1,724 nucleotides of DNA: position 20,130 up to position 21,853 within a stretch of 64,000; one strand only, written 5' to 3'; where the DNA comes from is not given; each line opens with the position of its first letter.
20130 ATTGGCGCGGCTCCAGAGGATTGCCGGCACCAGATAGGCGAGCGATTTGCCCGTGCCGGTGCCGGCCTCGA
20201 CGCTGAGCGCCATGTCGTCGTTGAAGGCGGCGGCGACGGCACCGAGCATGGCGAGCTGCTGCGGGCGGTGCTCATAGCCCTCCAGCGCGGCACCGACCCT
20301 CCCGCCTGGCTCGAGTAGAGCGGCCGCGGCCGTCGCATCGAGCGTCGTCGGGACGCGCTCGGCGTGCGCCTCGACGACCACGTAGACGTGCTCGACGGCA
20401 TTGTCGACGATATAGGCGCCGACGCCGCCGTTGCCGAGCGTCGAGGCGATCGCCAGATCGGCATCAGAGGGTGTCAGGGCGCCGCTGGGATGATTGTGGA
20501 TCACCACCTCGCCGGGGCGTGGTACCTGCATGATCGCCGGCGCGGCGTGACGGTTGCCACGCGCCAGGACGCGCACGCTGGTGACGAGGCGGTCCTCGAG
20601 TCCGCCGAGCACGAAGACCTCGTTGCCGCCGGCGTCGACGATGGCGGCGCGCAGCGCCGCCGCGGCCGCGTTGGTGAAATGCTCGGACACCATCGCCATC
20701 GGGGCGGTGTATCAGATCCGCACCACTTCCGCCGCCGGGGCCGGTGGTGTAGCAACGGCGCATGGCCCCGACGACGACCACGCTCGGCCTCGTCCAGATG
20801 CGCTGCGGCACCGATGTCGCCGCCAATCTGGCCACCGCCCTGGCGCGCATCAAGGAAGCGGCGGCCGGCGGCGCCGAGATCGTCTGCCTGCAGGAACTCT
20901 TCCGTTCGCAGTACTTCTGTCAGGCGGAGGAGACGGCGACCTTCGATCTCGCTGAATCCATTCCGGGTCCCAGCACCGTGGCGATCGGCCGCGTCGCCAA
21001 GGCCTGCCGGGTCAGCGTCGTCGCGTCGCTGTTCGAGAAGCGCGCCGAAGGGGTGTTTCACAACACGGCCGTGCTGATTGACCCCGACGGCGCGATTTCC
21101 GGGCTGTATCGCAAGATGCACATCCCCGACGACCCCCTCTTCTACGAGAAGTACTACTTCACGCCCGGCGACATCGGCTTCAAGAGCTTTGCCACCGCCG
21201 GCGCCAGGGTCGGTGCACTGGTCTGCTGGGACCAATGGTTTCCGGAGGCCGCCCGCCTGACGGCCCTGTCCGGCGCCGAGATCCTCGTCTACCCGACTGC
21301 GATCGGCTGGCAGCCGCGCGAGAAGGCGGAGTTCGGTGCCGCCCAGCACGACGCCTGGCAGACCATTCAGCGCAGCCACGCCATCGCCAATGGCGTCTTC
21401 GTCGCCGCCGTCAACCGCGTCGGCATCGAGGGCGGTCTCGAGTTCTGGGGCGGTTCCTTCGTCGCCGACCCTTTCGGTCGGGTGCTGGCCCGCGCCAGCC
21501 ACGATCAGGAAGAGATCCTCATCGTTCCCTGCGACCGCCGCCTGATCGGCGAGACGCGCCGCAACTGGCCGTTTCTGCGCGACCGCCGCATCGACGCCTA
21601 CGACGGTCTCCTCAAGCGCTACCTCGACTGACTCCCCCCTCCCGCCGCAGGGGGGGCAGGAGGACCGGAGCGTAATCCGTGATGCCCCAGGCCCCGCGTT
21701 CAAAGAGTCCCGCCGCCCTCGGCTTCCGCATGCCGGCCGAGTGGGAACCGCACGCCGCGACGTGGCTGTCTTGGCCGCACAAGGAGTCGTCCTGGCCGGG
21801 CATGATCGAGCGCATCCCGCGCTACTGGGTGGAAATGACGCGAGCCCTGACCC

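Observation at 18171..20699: DinG/XPD-family Fe-S helicase fused to an N-terminal RadC-like JAB/JAMM domain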

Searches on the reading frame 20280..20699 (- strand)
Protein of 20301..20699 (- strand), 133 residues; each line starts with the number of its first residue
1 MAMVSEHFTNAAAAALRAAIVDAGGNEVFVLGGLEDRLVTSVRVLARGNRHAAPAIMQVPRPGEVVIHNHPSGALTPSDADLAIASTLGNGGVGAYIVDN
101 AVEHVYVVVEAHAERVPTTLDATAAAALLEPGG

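Call 7: search_protein_families(library=pfam, proteins=[window:20301-20699:-], max_evalue=10)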
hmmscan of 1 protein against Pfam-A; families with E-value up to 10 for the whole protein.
seq(133 aa): 2 families
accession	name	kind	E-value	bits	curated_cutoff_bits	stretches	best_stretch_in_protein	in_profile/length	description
PF04002.20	RadC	-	1.2e-05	25.6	22.1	1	65-90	68-93/121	RadC-like JAB domain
PF14464.11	Prok-JAB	-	0.026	14.9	25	1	65-103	70-95/114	Prokaryotic homologs of the JAB domain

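Call 24: search_protein_representatives(protein=window:20301-20699:-)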
Query: 133 residues. Proteins with E-value up to 0.001 (for the whole library): 583; up to 1e-10: 416; up to 1e-30: 4. The best 150 are listed.
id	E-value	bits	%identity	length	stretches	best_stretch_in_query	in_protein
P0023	8.2e-45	168.0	71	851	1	3-133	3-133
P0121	3.4e-38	146.6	72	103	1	18-116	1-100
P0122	6.3e-34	132.8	65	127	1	4-104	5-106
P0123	1.8e-33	131.4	62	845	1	3-120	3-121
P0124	2.2e-30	121.4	53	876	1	3-133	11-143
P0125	1.9e-29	118.3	54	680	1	3-123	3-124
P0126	3.0e-29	117.8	53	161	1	10-126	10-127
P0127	3.5e-29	117.5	55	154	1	4-116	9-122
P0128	5.0e-29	117.0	50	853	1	4-133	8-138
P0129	5.4e-29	116.9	51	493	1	4-133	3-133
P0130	5.6e-29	116.9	53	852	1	4-133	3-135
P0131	1.1e-28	115.9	71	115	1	2-83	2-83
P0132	1.6e-28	115.4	50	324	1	1-133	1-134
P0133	2.2e-28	114.9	55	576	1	6-133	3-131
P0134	6.5e-28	113.4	51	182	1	13-133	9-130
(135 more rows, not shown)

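Call 25: find_homologous_proteins(query=window:20301-20699:-, max_evalue=0.001)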
Query window:20301-20699:- (133 aa): 39 proteins with E <= 0.001 among 244 candidates.
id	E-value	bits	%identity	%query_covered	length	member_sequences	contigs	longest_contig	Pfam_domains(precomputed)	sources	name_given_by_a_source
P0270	7.3e-49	183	77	89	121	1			-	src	-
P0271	1.9e-45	172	69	95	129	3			PF04002.21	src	-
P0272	5.1e-45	170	67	100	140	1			-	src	-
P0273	7.4e-44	167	66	98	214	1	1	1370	PF04002.21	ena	-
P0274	3.6e-41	158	70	87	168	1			PF04002.21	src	-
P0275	1.0e-39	153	75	65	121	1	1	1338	PF04002.21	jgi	jgi:ATP-dependent DNA helicase DinG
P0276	1.5e-39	153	77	56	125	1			-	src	-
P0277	5.4e-38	148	76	71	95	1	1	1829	-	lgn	-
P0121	1.1e-37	147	71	75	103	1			PF04002.21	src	-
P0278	1.1e-34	137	72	77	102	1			-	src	-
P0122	2.0e-33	133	71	59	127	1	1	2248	PF04002.21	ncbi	-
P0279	3.0e-33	132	62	89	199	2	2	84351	PF04002.21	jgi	jgi:ATP-dependent DNA helicase DinG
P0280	3.3e-30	122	80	53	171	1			-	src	-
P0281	6.8e-30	121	72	65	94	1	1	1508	PF04002.21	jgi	jgi:ATP-dependent DNA helicase DinG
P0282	2.3e-28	117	83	56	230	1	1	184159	PF00270.36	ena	-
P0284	5.3e-26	109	55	84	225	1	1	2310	PF04002.21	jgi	-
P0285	1.5e-25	107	50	95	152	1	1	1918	PF04002.21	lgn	-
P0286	5.6e-25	106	47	94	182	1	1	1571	PF04002.21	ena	-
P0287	5.7e-25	106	51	86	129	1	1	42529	PF04002.21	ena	-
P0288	3.0e-24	103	56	82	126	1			PF04002.21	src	-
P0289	3.7e-24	103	66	67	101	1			PF04002.21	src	-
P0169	9.0e-24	102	43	98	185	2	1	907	PF04002.21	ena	-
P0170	1.2e-23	101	56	76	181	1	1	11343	PF04002.21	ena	-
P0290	1.4e-23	101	54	73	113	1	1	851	PF04002.21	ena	-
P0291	1.1e-22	98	60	74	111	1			PF04002.21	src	-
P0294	3.0e-21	94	60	62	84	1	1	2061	PF04002.21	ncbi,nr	ncbi:MAG TPA: JAB domain-containing protein, partial [Terriglobales bacterium]|nr:JAB domain-contain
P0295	1.9e-19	88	49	80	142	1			PF04002.21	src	-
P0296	4.7e-19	86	46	74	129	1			PF04002.21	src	-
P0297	9.7e-18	82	45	85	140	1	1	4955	PF04002.21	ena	-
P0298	1.6e-17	82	46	77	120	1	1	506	PF04002.21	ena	-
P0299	2.6e-17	81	47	75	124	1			PF04002.21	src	-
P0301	3.8e-16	77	46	60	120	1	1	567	PF04002.21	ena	-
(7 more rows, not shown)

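Call 26: find_encoding_contigs(protein=P0287, flank=5000, max_places=2)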
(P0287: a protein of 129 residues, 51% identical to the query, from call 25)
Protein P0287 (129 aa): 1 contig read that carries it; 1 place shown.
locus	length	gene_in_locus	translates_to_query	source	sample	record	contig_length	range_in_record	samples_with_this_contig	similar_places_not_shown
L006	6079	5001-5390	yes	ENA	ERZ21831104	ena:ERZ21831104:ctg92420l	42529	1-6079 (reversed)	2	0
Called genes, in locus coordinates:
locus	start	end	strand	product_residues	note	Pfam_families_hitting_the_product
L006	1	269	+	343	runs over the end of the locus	PF00022:Actin (weak), PF06723:MreB_Mbl, PF11104:PilM_2 (faint), PF00012:HSP70, PF14450:FtsA, PF23717:DUF7159 (weak)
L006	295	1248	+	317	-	PF00912:Transgly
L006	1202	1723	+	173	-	PF00905:Transpeptidase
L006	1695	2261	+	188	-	PF00905:Transpeptidase (weak)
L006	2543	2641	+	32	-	PF01680:SOR_SNZ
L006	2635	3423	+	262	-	PF01680:SOR_SNZ, PF05690:ThiG (faint)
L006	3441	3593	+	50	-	PF01174:SNO (weak)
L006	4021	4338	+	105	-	-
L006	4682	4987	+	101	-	PF07521:RMMBL (weak)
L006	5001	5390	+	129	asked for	PF04002:RadC (weak)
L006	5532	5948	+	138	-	-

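Call 27: find_encoding_contigs(protein=P0279, flank=5000, max_places=2)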
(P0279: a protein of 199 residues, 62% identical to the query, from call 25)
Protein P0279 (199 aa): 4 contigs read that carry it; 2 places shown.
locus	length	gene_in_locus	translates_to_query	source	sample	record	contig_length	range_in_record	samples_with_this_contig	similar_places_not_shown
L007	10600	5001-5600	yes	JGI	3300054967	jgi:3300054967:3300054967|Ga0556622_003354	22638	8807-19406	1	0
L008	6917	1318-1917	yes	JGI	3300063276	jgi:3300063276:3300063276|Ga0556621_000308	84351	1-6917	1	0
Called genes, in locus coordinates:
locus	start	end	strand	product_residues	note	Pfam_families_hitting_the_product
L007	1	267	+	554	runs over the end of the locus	PF01926:MMR_HSR1 (faint), PF00350:Dynamin_N, PF00009:GTP_EFTU (weak)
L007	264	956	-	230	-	PF19538:DUF6062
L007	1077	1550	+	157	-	PF13646:HEAT_2 (weak), PF02985:HEAT (faint), PF03130:HEAT_PBS (faint), PF13646:HEAT_2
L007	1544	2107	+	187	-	-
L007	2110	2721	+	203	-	PF00300:His_Phos_1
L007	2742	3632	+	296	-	-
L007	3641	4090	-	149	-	-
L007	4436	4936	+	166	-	PF04608:PgpA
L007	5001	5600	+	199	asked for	PF04002:RadC (weak)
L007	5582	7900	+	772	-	PF00690:Cation_ATPase_N (weak), PF00122:E1-E2_ATPase, PF00702:Hydrolase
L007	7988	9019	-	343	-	PF03308:MeaB, PF00009:GTP_EFTU (faint), PF02492:cobW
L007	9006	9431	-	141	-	PF17863:AAA_lid_2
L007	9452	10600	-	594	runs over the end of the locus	PF05524:PEP-utilisers_N, PF00391:PEP-utilizers, PF02896:PEP-utilizers_C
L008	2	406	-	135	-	?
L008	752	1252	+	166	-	PF04608:PgpA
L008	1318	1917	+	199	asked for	PF04002:RadC (weak)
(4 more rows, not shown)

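Call 31: search_solved_structures(query=A2, max_evalue=1, show_alignments=3)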
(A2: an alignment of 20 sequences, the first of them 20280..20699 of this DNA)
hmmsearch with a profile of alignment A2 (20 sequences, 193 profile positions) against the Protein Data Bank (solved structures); distinct sequences matched with E-value up to 1: 13.
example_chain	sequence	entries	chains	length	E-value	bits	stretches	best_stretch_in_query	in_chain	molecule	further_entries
2qlc_A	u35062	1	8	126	2.1e-06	30.8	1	62-94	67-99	DNA repair protein radC homolog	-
6fwr_A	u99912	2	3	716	0.00021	24.2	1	126-187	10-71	ATP-dependent DNA helicase DinG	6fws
8zef_A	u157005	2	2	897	0.004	20.1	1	144-188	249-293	3'-5' exonuclease DinG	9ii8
9ej9_A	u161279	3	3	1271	0.011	18.6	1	144-185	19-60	Fanconi anemia group J protein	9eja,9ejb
8s35_M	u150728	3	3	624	0.057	16.3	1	144-186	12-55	DEAD/DEAH box helicase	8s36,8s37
1oyw_A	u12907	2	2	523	0.22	14.4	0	143-189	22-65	ATP-dependent DNA helicase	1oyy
8k9h_B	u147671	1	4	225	0.26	14.2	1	90-141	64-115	Acetoacetate:butyrate/acetate coenzyme A transferase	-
1oi0_A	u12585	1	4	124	0.51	13.2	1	68-92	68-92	HYPOTHETICAL PROTEIN AF2198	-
8i9z_CW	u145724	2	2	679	0.61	13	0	155-185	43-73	ATP-dependent RNA helicase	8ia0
1r5x_A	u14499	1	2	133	0.61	13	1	68-92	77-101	AfJAMM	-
5lj9_A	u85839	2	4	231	0.65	12.9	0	49-103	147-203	Macrolide export ATP-binding/permease protein MacB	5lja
4tmu_A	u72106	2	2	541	0.86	12.5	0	143-188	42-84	RecQ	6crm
9p55_A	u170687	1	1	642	0.9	12.4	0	143-188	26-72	ATP-dependent DNA helicase XPD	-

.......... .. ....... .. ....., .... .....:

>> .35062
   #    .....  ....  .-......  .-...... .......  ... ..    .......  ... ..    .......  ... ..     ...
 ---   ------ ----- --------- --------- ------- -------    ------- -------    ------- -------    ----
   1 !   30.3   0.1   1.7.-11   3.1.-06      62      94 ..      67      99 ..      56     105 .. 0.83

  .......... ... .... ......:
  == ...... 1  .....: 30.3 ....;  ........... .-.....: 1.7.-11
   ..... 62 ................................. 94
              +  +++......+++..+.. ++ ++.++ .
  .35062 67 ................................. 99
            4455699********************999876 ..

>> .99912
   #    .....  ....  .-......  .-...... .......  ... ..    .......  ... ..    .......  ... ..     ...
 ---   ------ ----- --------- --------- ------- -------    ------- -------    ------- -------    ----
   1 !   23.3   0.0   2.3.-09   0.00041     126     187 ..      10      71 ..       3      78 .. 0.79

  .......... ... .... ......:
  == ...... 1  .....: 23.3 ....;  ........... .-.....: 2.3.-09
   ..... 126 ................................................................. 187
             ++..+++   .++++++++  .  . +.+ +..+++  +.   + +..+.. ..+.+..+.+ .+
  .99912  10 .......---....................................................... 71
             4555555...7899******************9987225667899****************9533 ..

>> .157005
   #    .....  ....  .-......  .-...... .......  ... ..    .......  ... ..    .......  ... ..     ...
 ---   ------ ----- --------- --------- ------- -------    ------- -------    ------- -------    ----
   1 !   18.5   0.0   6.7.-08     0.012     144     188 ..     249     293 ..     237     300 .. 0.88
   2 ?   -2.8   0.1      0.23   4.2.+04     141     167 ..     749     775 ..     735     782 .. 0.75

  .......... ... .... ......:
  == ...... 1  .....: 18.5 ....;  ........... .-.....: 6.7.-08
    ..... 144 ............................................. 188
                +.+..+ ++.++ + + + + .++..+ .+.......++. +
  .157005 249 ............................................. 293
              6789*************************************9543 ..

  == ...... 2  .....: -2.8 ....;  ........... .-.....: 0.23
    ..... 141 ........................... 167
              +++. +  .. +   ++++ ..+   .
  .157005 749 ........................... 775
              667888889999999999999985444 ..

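Call 34: find_related_loci(query=A2, collection=genome_contigs, flank=6000)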
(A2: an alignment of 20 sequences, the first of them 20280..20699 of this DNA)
Query A2 (140 aa) in genome_contigs; peptide patterns used: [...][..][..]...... (x = any residue, [..] = any of these).
600 stretches matched a pattern (row limit reached: there are more); 89 encode a relative of the query (tblastn E <= 1e-3); the best 80 are kept; 80 distinct loci.
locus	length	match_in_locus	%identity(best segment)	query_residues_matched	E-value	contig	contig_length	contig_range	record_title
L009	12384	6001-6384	46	7-133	2e-29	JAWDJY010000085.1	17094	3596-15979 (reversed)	MAG: Geobacteraceae bacterium isolate SKOL NODE_100_length_17094_cov_4.198149, whole genome shotgun sequence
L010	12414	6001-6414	43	1-137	1e-28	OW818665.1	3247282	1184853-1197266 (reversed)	metagenome genome assembly, chromosome: 1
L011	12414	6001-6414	47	3-139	4e-28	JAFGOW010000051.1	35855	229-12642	MAG: Deltaproteobacteria bacterium isolate Zod_Metabat.652 k87_2698602, whole genome shotgun sequence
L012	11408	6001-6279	55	18-109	6e-27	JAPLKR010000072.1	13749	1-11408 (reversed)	MAG: Fusobacteria bacterium isolate LacPavin_0920_WC57_MAG_34_9 LacPavin_0920_WC57_scaffold_668251, whole genome shotgun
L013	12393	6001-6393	42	4-133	2e-25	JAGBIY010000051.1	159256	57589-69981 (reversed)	MAG: Treponema sp. isolate RGIG9161 Water_deer_Reticulum-3__c210592, whole genome shotgun sequence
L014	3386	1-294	50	42-139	1e-25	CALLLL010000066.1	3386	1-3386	MAG: uncultured bacterium isolate S4_Bin_METABAT__100_1 genome assembly, contig: c_000001717174, whole genome shotgun se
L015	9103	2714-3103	38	4-140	6e-25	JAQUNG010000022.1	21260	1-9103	MAG: bacterium isolate STD1_172 NODE_5499_length_21260_cov_3.399612_Sandtown_D1, whole genome shotgun sequence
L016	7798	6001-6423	42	1-140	2e-24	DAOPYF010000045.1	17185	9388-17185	MAG TPA_asm: Treponemataceae bacterium isolate AMR_MDS_1321 NODE_3512_length_17185_cov_11.529714, whole genome shotgun s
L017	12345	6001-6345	45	17-130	5e-23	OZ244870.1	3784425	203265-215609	MAG: bacterium isolate 1787d5c2-f835-4e51-9542-216dbc25d184 genome assembly, chromosome: 1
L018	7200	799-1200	40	1-133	1e-22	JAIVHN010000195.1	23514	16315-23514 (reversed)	MAG: Spirochaeta sp. isolate MAG6 MTG6_2564, whole genome shotgun sequence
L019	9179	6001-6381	40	12-137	2e-21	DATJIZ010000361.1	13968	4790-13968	MAG TPA_asm: Gemmatimonadaceae bacterium isolate SMAG_U15552 k141_8957236, whole genome shotgun sequence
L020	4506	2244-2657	41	1-137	1e-20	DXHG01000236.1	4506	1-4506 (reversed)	MAG TPA_asm: Candidatus Treponema faecavium isolate USASDec8-330 USASDcec8__C18730_L4506_SAMN08385415, whole genome shot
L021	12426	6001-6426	35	1-138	5e-19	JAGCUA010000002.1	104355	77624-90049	Bacterium isolate RGIG10122 Yak_Rumen-4__c14716, whole genome shotgun sequence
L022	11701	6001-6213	30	26-102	5e-7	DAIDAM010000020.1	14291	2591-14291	MAG TPA_asm: bacterium isolate clean1841 k141_279088, whole genome shotgun sequence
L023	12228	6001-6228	30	25-106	1e-6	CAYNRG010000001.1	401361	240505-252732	MAG TPA_asm: uncultured Erysipelotrichaceae bacterium isolate SRP324684_co1_21 genome assembly, contig: NODE_5_length_40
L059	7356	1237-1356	48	65-102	9e-5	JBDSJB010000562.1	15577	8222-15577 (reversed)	MAG: Candidatus Binatia bacterium isolate cluster1_bin.312 k127_4467281, whole genome shotgun sequence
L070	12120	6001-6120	40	65-102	1e-4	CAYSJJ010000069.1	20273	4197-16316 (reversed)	MAG TPA_asm: uncultured Geobacter sp. isolate binchicken_co158_41 genome assembly, contig: NODE_2355_length_20273_cov_6.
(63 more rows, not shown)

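Call 37: predict_structure(alignment_id=A2)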
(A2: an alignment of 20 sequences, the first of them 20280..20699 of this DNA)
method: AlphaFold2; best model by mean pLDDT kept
length: 140 residues; sequences in the alignment: 20
mean_pLDDT: 92.2   pTM: 0.79
mean pLDDT of the five models: 92.2, 91.3, 90.6, 90.6, 88.7
residues with pLDDT >= 90: 108; 70-90: 32; 50-70: 0; < 50: 0
segments of 3 or more residues with pLDDT < 50: none
pLDDT, mean of each block of 10 residues (from residue 1): 94 98 95 95 88 81 95 91 92 96 97 86 95 89
secondary structure, 60 per line:
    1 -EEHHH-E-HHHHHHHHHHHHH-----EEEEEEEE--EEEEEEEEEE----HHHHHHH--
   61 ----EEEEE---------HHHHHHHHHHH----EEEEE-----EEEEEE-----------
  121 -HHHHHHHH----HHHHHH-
elements in order: H10-22 E28-35 E38-47 H52-58 E65-69 H79-89 E94-98 E104-109 H122-129 H134-139

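Call 63: search_protein_families(library=pfam, proteins=[L013:4697-5962:+, L013:3378-4508:+], max_evalue=0.0001)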
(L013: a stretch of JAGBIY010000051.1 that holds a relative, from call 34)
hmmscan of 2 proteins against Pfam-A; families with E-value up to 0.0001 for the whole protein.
L013:4697-5962:+ (421 aa): 10 families
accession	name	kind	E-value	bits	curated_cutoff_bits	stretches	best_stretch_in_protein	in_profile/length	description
PF04607.23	RelA_SpoT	-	3.8e-23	82.4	27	1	55-181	1-111/113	Region found in RelA / SpoT proteins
PF00515.34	TPR_1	-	1.4e-17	63.1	27.8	0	372-397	3-28/34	Tetratricopeptide repeat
PF07719.23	TPR_2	-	1.4e-14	53.3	27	0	372-399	3-30/34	Tetratricopeptide repeat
PF13424.12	TPR_12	-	4.8e-11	43.1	30.1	0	301-366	9-75/77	Tetratricopeptide repeat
PF13181.12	TPR_8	-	6.6e-09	35.7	25.7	0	337-367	2-32/34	Tetratricopeptide repeat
PF13431.12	TPR_17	-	9.6e-09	35.3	24.4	0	358-390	1-33/34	Tetratricopeptide repeat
PF13432.12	TPR_16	-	1.1e-08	35.7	32.7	0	308-366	3-61/65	Tetratricopeptide repeat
PF13414.12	TPR_11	-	2.5e-07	30.7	26.8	0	309-346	1-38/42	TPR repeat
PF13174.12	TPR_6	-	2.8e-06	28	26.3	0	372-395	2-25/33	Tetratricopeptide repeat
PF14559.12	TPR_19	-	1e-05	26.2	25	0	352-402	7-57/68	Tetratricopeptide repeat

L013:3378-4508:+ (376 aa): 1 family
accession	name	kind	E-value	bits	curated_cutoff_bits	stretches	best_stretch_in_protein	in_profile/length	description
PF04620.18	FlaA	-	1.3e-75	254.4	25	1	49-302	3-229/230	Flagellar filament outer layer protein Flaa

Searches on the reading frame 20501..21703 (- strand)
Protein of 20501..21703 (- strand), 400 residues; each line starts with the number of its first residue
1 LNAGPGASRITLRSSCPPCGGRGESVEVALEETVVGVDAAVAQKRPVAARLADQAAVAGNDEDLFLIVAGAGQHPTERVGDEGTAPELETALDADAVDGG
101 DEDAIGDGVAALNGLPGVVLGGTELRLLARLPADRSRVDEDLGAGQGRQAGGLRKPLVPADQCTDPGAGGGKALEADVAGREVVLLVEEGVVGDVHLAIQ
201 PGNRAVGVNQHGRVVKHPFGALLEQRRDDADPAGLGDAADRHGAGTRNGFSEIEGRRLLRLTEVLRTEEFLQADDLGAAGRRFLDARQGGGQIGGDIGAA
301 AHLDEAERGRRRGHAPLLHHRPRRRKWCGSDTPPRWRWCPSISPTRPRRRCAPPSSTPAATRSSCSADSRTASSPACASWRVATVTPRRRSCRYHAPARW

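Call 18: search_protein_families(library=pfam, proteins=[window:20501-21703:-], max_evalue=0.001)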
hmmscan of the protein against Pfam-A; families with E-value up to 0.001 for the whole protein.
window:20501-21703:- (400 aa): 0 families
